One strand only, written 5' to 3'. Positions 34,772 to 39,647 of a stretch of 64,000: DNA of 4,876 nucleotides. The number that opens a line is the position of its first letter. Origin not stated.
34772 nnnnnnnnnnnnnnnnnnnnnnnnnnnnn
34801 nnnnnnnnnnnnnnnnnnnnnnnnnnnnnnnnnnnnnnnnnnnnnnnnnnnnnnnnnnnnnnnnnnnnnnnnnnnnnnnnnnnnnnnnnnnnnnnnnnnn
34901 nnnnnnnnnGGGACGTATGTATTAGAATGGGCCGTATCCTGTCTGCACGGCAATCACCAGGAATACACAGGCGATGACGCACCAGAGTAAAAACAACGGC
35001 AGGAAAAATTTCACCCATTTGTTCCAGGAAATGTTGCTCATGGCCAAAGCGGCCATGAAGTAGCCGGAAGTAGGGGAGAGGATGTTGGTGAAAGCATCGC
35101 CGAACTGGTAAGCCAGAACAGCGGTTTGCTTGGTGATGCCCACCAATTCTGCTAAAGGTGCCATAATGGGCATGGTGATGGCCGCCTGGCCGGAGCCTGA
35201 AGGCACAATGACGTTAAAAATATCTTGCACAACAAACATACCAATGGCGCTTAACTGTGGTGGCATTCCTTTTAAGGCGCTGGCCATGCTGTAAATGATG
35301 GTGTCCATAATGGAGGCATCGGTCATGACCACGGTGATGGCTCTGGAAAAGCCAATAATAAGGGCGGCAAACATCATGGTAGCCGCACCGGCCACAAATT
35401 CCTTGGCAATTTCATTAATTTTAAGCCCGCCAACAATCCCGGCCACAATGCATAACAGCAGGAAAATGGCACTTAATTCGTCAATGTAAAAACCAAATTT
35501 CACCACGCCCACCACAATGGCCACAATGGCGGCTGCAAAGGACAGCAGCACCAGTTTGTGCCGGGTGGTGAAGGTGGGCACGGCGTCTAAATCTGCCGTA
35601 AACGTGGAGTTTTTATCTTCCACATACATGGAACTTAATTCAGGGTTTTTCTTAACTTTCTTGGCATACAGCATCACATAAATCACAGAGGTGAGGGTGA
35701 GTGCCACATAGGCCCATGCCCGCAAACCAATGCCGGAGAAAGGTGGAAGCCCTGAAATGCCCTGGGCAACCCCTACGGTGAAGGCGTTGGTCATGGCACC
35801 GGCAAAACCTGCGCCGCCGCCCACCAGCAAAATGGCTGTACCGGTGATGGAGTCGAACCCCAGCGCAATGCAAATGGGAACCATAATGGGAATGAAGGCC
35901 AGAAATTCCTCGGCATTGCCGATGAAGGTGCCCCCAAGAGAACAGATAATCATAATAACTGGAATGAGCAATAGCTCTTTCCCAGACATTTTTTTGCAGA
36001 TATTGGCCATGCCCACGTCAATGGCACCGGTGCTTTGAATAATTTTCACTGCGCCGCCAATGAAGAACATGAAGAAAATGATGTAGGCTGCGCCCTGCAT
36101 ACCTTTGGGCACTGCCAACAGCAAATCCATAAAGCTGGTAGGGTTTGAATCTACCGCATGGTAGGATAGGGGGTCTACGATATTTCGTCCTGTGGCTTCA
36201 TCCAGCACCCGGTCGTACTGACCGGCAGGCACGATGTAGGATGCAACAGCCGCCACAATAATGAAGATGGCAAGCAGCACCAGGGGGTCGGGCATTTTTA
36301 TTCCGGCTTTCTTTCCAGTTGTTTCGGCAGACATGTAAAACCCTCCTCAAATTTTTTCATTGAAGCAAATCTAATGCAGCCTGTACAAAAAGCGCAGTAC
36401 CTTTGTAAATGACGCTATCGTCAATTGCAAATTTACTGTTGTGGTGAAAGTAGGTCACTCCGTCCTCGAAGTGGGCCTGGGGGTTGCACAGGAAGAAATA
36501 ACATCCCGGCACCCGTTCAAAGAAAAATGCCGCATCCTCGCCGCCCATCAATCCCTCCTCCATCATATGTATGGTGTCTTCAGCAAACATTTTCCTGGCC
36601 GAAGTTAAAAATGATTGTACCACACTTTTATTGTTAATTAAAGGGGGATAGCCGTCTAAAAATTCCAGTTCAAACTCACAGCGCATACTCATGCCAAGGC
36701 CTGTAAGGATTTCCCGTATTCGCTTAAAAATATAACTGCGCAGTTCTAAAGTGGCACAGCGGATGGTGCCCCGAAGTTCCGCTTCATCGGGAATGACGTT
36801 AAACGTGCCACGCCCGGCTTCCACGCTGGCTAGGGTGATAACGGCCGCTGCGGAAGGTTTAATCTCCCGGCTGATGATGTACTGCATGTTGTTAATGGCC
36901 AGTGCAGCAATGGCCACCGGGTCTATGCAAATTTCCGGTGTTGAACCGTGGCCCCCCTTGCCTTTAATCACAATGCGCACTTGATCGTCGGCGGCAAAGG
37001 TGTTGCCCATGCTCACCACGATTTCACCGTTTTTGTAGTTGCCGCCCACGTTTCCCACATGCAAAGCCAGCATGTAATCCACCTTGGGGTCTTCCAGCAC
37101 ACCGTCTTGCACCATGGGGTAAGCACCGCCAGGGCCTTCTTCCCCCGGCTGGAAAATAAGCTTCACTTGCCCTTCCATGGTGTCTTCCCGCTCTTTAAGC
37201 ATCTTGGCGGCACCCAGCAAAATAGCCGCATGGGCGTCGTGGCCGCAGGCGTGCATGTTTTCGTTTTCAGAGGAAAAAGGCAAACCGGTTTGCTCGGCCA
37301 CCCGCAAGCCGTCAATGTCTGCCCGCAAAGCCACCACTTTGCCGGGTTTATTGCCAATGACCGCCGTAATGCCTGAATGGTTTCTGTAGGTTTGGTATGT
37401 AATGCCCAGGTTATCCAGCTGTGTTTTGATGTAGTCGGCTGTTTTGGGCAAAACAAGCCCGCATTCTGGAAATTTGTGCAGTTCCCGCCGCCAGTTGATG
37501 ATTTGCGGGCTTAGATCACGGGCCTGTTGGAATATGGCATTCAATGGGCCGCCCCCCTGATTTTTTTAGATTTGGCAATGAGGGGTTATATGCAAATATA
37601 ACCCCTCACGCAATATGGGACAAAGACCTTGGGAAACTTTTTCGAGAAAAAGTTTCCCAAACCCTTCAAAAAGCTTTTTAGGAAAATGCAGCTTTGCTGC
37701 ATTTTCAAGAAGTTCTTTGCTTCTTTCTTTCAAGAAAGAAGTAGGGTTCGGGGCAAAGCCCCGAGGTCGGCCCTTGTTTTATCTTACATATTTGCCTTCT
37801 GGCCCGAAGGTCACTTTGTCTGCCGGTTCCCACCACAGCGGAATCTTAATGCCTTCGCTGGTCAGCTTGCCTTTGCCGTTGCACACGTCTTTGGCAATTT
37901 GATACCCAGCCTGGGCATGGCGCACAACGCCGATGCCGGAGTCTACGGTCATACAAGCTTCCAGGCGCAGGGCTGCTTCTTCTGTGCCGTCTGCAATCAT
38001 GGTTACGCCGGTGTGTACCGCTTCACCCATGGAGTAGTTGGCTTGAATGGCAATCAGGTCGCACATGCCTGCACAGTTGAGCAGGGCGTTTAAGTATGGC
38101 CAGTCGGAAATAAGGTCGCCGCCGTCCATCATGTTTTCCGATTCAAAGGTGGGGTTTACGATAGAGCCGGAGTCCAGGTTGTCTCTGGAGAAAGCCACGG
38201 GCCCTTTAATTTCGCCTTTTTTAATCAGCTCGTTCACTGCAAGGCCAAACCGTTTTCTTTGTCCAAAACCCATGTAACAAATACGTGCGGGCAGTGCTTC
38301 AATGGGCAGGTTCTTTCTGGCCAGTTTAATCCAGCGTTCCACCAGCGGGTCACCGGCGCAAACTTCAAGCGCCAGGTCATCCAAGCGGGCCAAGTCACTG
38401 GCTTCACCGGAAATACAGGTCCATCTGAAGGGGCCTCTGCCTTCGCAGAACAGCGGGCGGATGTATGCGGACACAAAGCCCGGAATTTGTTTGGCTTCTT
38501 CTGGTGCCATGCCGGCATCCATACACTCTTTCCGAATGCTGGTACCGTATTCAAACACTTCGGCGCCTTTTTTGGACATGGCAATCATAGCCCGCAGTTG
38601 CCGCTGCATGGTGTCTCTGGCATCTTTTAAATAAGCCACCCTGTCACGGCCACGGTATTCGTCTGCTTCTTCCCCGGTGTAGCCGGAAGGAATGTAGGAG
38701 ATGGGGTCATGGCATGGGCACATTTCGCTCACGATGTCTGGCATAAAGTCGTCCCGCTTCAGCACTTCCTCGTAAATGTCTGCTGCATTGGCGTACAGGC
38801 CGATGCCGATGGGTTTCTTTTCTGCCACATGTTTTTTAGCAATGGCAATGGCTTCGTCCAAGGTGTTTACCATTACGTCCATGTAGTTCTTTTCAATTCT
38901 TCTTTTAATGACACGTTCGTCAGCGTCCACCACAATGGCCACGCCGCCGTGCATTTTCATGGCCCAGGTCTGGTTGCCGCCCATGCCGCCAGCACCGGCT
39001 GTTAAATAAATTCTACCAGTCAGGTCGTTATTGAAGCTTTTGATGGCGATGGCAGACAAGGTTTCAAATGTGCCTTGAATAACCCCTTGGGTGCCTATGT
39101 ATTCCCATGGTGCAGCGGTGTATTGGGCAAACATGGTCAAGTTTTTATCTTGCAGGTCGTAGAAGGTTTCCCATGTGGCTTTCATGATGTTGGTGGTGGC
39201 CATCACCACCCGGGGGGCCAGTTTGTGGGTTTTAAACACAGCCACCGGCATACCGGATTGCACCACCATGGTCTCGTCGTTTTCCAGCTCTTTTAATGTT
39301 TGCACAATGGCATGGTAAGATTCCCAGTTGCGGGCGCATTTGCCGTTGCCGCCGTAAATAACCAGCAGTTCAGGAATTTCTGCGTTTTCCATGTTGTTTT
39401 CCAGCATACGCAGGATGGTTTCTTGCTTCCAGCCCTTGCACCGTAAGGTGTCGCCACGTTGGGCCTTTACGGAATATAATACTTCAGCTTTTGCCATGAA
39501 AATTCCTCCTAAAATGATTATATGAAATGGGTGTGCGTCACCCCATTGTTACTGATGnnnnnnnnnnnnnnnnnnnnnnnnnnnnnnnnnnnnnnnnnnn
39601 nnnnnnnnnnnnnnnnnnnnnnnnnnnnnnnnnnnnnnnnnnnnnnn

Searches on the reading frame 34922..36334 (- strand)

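Call 11: search_protein_families(library=pfam, proteins=[window:34922-36334:-])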
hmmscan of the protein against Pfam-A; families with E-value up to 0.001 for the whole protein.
window:34922-36334:- (470 aa): 5 families
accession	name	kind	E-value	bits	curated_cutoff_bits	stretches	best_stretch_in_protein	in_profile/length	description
PF03606.21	DcuC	-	1e-107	361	23.1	1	14-463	1-460/461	C4-dicarboxylate anaerobic carrier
PF03806.19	ABG_transport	-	5.6e-14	51.7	27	1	9-450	8-475/502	AbgT putative transporter family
PF03553.21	Na_H_antiporter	-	1.9e-12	47.5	23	1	209-461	45-300/303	Na+/H+ antiporter family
PF03600.22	CitMHS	-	3.1e-05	23.7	31.9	1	20-278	13-218/336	Citrate transporter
PF02667.20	SCFA_trans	-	0.00014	21.5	27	1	274-460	267-451/453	Short chain fatty acid transporter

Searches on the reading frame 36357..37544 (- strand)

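Call 11: search_protein_families(library=pfam, proteins=[window:36357-37544:-])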
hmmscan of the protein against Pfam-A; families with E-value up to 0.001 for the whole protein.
window:36357-37544:- (395 aa): 2 families
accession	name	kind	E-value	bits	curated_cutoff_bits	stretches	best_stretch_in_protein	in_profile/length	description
PF01546.33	Peptidase_M20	-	1.8e-40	139.5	24.6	1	72-391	1-205/206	Peptidase family M20/M25/M40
PF07687.19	M20_dimer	-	3.9e-08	33.6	21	1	189-281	9-100/107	Peptidase dimerisation domain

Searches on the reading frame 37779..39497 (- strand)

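Call 11: search_protein_families(library=pfam, proteins=[window:37779-39497:-])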
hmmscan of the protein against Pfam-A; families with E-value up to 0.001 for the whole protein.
window:37779-39497:- (572 aa): 3 families
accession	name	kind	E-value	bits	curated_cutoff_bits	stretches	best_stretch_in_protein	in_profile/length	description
PF17392.7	Urocanase_C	-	1e-72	244.1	23.6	1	348-539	1-194/196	Urocanase C-terminal domain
PF01175.24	Urocanase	-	2.7e-70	236.7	23.2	1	135-345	1-209/209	Urocanase Rossmann-like domain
PF17391.7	Urocanase_N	-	2.7e-41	140.8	23.2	1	10-131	1-126/127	Urocanase N-terminal domain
